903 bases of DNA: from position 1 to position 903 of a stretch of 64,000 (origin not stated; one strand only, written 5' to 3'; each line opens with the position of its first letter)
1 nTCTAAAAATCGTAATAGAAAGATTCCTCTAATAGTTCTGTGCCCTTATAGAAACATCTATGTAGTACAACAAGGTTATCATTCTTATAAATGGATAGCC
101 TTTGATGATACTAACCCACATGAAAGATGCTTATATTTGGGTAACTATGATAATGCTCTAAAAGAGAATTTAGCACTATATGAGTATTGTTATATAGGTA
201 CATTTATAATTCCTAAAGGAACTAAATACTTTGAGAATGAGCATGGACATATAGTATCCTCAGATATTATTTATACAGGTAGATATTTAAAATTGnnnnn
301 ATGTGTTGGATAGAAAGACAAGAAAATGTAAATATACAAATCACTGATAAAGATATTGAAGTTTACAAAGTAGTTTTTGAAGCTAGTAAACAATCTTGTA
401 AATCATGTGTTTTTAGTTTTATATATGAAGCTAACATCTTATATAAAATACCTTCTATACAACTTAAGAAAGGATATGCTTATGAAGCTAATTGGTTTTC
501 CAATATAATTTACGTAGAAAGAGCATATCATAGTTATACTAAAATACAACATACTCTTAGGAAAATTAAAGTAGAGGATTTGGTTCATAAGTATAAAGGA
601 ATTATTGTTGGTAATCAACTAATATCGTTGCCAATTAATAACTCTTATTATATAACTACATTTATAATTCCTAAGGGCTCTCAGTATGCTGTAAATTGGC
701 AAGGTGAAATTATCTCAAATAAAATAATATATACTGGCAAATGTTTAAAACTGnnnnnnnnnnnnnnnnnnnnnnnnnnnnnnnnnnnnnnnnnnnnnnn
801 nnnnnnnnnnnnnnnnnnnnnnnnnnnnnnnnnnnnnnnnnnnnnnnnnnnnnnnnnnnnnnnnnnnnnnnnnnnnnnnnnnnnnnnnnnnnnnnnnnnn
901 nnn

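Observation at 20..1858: Tandem array of four MCW-family paralogs at the genome edge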

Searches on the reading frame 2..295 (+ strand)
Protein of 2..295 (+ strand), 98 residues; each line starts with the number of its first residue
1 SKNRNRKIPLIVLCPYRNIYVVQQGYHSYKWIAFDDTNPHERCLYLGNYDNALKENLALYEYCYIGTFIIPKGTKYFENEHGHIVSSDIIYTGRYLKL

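Call 5: search_protein_families(library=pfam, proteins=[window:2-295:+], max_evalue=1)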
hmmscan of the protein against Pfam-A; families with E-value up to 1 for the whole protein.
window:2-295:+ (98 aa): 0 families

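Call 6: search_protein_families(library=phrogs, proteins=[window:2-295:+], max_evalue=1)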
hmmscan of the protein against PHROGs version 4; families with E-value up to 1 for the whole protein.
window:2-295:+ (98 aa): 1 family
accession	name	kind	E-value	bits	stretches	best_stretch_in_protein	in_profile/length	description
phrog_13450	-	unknown function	0.0058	17.9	1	17-86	61-118/153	-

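Call 10: find_homologous_proteins(query=A1, max_evalue=0.001)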
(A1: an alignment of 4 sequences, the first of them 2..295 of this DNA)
Query A1 (4 sequences) (98 aa, profile of the alignment): 2543 proteins with E <= 0.001 among 2973 candidates; the best 120 are listed.
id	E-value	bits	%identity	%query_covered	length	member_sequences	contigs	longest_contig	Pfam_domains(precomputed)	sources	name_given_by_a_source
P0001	1.0e-55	206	39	85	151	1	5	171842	-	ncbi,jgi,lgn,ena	jgi:hypothetical protein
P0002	7.7e-52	193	34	100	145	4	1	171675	-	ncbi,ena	-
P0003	5.1e-50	187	36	100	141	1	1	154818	-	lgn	-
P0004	5.4e-50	187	39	84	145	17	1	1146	-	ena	-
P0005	1.2e-49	186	38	85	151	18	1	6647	-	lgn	-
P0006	2.9e-49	185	37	100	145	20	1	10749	-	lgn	-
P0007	6.0e-49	184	38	79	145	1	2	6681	-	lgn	-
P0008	1.1e-48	183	37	100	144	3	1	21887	-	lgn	-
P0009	1.5e-48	182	37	100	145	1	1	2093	-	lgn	-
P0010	5.7e-48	181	35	94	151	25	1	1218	-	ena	-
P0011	6.6e-48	180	40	79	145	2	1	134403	-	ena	-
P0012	9.2e-48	180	38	86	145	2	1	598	-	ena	-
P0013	1.1e-47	180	38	100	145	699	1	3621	-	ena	-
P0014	1.4e-47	179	38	100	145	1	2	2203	-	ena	-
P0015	1.5e-47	179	40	84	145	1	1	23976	-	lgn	-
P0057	2.1e-44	169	94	100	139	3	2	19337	-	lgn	-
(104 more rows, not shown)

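Call 99: search_protein_families(library=padloc, proteins=[P0057], max_evalue=0.1)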
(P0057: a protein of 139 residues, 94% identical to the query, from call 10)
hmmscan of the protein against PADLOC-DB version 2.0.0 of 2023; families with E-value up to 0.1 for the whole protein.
P0057 (139 aa): 1 family
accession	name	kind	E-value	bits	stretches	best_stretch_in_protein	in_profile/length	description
PDLC00619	ZorC1|ZorC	-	0.069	9.9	1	61-92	380-411/437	EH signature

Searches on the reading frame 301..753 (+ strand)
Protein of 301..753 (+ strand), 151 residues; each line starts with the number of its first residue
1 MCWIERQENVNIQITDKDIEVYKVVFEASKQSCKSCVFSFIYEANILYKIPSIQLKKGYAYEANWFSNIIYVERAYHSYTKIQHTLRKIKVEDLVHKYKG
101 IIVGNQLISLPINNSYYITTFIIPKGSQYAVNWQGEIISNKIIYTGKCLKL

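Call 5: search_protein_families(library=pfam, proteins=[window:301-753:+], max_evalue=1)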
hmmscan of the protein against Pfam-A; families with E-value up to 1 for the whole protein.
window:301-753:+ (151 aa): 1 family
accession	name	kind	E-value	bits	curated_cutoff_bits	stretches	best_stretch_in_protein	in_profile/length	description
PF17676.7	Peptidase_S66C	-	0.019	16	23.7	1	57-105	16-65/120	LD-carboxypeptidase C-terminal domain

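Call 6: search_protein_families(library=phrogs, proteins=[window:301-753:+], max_evalue=1)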
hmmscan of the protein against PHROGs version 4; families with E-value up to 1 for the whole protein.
window:301-753:+ (151 aa): 3 families
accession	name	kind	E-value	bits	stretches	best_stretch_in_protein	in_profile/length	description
phrog_5055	-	unknown function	0.04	15.1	1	47-91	7-49/155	-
phrog_1416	-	unknown function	0.36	11.8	0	20-74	19-68/90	-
phrog_14550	-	unknown function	0.38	12.2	0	88-139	28-79/89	-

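Call 11: find_encoding_contigs(protein=window:301-753:+, flank=10000, max_places=6)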
Protein window:301-753:+ (151 aa): 9 contigs read that carry it; 6 places shown.
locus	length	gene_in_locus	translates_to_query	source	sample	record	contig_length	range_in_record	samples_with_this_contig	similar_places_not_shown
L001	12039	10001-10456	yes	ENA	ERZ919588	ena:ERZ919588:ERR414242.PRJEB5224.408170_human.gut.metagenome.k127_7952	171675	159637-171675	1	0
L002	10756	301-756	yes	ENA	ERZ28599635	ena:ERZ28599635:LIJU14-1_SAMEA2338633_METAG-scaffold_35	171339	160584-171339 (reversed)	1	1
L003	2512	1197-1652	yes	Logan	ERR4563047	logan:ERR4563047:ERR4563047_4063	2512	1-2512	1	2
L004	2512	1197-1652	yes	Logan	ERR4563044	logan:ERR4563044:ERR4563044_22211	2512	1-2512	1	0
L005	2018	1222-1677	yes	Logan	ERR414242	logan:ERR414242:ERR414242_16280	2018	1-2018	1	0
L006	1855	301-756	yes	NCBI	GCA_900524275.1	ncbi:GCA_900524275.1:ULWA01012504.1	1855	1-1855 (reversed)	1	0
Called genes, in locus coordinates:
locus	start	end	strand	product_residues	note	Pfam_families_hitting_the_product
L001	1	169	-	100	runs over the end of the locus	-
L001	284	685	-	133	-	-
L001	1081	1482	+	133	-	-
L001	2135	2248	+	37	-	-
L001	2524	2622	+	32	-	-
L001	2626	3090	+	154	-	-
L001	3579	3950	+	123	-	-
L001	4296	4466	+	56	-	-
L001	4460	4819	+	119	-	-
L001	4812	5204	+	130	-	-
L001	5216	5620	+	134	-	-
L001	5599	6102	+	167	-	-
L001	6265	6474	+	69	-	-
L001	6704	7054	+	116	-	-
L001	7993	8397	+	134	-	-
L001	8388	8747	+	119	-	PF04397:LytTR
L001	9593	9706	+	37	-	-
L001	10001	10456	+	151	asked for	-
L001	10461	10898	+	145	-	-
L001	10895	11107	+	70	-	-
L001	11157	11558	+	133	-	-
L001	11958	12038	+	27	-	?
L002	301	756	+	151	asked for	-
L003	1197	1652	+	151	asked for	-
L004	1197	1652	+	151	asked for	-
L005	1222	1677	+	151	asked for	-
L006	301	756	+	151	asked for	-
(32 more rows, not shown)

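Call 89: list_cluster_members(proteins=[window:301-753:+, window:761-1195:+, window:1457-1855:+])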
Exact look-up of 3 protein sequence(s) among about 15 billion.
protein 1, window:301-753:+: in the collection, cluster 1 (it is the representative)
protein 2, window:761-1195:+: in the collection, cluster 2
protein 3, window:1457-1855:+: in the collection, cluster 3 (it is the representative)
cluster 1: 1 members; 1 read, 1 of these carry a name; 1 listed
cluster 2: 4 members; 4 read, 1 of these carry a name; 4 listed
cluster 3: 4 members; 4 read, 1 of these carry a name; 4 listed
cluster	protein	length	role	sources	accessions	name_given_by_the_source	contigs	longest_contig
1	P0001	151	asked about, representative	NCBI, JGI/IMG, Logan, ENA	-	hypothetical protein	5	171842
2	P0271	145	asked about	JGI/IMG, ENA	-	hypothetical protein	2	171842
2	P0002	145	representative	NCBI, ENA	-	-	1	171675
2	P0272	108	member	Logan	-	-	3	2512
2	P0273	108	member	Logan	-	-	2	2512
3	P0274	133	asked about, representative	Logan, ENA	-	-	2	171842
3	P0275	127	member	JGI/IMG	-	hypothetical protein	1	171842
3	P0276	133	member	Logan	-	-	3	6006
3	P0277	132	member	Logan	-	-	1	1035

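Call 99: search_protein_families(library=padloc, proteins=[window:301-753:+], max_evalue=0.1)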
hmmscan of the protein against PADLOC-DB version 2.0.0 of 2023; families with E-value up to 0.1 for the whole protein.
window:301-753:+ (151 aa): 0 families

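Call 104: predict_structure(alignment_id=A6)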
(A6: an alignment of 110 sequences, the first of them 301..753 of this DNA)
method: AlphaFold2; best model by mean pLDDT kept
length: 151 residues; sequences in the alignment: 110
mean_pLDDT: 91.3   pTM: 0.86
mean pLDDT of the five models: 91.3, 90.4, 90.4, 90.2, 90.2
residues with pLDDT >= 90: 112; 70-90: 29; 50-70: 10; < 50: 0
segments of 3 or more residues with pLDDT < 50: none
pLDDT, mean of each block of 10 residues (from residue 1): 87 98 98 96 98 91 70 96 84 75 91 93 98 96 98 92
secondary structure, 60 per line:
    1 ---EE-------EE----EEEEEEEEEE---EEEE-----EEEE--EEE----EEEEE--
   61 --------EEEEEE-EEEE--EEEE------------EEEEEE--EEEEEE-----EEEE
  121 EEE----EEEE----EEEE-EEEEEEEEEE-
elements in order: E19-28 E32-35 E41-44 E47-49 E54-58 E69-74 E76-79 E82-85 E98-103 E106-111 E117-123 E128-131 E136-139 E141-150
